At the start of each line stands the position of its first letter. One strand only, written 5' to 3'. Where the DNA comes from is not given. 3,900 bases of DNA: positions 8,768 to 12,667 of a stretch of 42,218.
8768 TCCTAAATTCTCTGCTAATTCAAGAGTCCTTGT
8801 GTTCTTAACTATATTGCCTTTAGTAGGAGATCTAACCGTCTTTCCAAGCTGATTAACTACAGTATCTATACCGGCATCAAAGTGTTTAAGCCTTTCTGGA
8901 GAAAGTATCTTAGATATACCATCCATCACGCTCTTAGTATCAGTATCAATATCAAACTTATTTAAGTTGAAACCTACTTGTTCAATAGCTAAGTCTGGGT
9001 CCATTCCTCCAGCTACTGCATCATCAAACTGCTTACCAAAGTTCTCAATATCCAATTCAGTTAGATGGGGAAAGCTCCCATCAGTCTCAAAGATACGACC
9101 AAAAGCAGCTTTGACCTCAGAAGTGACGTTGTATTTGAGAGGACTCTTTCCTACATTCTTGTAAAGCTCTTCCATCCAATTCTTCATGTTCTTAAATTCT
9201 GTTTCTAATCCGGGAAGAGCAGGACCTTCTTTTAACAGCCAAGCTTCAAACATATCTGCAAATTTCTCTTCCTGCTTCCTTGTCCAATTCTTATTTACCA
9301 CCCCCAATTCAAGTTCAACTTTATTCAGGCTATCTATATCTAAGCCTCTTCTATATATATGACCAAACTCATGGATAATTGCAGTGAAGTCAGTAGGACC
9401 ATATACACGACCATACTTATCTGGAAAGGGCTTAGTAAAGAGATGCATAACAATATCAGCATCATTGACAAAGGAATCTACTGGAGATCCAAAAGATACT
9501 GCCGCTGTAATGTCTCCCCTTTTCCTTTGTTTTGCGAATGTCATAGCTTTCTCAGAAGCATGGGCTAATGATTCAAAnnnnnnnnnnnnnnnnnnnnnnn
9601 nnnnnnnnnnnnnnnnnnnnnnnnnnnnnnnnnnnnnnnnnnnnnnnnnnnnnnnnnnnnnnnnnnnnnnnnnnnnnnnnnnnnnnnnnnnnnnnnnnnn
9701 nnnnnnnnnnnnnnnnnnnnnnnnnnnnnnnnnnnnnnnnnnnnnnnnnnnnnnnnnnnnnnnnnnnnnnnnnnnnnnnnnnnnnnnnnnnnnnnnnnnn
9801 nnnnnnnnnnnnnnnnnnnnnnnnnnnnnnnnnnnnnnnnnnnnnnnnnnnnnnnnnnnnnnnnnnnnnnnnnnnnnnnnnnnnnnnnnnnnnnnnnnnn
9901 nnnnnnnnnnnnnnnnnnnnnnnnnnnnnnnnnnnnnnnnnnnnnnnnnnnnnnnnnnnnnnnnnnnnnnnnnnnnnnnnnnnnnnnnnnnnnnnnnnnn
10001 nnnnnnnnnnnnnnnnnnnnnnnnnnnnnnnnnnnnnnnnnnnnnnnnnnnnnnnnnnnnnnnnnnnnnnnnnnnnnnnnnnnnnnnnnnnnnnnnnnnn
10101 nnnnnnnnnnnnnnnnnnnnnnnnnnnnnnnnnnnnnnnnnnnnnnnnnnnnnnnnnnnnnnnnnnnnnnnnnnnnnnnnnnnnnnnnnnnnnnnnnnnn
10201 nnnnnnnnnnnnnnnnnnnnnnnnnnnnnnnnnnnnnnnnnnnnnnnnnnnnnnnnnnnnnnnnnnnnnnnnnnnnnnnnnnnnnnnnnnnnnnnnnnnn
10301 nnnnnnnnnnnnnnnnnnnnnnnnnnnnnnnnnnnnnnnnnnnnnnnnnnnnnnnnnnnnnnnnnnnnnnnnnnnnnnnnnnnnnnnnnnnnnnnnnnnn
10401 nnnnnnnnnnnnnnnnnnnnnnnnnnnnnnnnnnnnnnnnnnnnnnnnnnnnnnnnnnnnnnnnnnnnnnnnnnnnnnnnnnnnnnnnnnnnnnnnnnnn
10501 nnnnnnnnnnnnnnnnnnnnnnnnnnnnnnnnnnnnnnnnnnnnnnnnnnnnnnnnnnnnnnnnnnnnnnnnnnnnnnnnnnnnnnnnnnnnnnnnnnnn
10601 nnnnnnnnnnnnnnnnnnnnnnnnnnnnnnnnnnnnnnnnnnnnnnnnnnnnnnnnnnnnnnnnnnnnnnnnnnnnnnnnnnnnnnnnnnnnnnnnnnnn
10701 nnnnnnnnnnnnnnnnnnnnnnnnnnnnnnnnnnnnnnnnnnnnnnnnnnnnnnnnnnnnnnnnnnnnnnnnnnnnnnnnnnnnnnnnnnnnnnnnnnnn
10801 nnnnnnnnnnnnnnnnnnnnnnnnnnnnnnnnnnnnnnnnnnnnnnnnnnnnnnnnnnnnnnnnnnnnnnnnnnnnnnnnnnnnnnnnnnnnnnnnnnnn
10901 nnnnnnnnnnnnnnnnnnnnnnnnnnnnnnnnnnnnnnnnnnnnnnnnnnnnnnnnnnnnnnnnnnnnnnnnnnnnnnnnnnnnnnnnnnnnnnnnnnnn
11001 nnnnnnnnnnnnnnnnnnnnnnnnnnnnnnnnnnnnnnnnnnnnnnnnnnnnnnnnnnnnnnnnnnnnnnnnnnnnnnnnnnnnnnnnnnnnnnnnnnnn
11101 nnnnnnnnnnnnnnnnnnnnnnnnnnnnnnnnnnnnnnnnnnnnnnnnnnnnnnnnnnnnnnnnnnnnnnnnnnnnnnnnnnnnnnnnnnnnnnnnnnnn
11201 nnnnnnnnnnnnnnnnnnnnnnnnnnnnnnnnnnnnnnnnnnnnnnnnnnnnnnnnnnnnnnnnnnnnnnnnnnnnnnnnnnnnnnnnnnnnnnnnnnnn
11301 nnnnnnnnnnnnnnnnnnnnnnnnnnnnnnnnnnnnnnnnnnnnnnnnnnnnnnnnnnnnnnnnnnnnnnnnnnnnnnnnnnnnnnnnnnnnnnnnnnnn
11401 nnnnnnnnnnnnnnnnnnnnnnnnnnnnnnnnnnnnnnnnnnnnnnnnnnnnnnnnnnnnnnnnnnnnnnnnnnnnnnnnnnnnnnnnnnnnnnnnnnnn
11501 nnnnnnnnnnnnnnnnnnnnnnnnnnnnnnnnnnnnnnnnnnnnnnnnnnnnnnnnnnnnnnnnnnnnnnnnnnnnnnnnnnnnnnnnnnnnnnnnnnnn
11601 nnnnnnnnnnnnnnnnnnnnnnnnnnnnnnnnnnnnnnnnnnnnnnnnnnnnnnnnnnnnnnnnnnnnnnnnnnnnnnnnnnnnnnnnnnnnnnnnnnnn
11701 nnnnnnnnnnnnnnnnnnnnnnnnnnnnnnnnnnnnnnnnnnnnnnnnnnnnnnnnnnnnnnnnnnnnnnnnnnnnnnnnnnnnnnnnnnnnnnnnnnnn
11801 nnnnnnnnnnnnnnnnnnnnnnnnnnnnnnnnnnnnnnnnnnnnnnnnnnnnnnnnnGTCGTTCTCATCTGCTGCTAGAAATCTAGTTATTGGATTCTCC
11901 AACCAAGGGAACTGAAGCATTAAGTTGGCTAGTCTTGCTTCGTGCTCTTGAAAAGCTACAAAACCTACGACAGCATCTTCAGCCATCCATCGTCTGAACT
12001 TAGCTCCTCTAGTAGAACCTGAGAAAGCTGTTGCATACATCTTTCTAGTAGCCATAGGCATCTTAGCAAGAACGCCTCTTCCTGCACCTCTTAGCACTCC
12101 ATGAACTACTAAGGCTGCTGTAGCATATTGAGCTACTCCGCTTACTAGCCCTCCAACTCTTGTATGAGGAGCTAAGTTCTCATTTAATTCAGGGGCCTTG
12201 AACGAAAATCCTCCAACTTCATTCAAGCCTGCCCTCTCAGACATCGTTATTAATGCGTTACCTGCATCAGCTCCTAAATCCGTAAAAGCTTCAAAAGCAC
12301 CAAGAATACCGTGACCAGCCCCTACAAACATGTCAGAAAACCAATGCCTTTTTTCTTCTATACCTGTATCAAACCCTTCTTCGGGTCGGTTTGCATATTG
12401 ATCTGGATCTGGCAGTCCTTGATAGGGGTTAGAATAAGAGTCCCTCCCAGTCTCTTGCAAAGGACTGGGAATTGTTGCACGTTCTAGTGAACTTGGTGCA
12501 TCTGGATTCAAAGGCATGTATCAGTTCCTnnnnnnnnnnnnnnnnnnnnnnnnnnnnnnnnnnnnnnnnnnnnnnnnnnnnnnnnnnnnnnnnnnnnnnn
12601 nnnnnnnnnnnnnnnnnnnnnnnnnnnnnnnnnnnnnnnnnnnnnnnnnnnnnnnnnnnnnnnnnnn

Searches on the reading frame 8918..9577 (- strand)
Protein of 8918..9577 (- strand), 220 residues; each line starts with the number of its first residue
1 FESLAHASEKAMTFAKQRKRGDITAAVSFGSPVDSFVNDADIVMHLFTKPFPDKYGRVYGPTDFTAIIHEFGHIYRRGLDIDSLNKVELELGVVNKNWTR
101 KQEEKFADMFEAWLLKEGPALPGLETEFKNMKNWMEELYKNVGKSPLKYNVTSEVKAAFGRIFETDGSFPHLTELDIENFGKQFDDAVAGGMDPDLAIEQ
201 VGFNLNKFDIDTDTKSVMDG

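Call 94: search_protein_families(library=pfam, proteins=[window:8918-9577:-], max_evalue=10)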
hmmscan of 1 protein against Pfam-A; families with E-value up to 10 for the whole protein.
seq(220 aa): 0 families

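Call 95: search_solved_structures(query=window:8918-9577:-, max_evalue=10, show_alignments=2)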
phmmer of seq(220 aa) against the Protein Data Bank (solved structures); distinct sequences matched with E-value up to 10: 2.
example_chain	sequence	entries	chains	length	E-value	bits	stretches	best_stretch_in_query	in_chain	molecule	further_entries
1lqs_L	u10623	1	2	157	1.2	11.9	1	120-148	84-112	INTERLEUKIN-10-LIKE PROTEIN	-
7nip_A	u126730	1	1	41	1.4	11.6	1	48-72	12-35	Isoform 11 of Titin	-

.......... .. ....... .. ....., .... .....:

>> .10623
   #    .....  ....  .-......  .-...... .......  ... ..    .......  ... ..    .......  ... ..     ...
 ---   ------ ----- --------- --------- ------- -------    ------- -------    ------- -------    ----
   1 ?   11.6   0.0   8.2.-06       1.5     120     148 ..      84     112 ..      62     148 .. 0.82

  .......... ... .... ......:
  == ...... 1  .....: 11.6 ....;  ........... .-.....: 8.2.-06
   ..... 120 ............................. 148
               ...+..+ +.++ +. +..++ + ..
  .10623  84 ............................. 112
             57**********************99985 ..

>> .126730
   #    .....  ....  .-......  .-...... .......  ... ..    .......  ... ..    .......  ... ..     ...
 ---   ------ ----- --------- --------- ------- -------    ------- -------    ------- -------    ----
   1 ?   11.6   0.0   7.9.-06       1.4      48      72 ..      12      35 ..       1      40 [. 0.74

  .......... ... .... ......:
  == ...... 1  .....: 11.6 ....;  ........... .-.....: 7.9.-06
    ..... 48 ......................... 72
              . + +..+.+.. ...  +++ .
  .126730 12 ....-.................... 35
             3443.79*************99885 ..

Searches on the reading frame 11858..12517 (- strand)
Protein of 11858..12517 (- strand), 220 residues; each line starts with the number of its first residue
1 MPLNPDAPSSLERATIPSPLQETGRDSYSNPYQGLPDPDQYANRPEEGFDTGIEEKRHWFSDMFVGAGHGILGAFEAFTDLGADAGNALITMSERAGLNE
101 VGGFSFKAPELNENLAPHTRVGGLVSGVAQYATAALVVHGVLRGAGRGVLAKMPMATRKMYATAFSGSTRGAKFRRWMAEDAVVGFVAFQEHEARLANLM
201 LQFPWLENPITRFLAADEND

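Call 82: search_solved_structures(query=window:11858-12517:-, max_evalue=10, show_alignments=3)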
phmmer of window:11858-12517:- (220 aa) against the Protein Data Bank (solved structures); distinct sequences matched with E-value up to 10: 0.
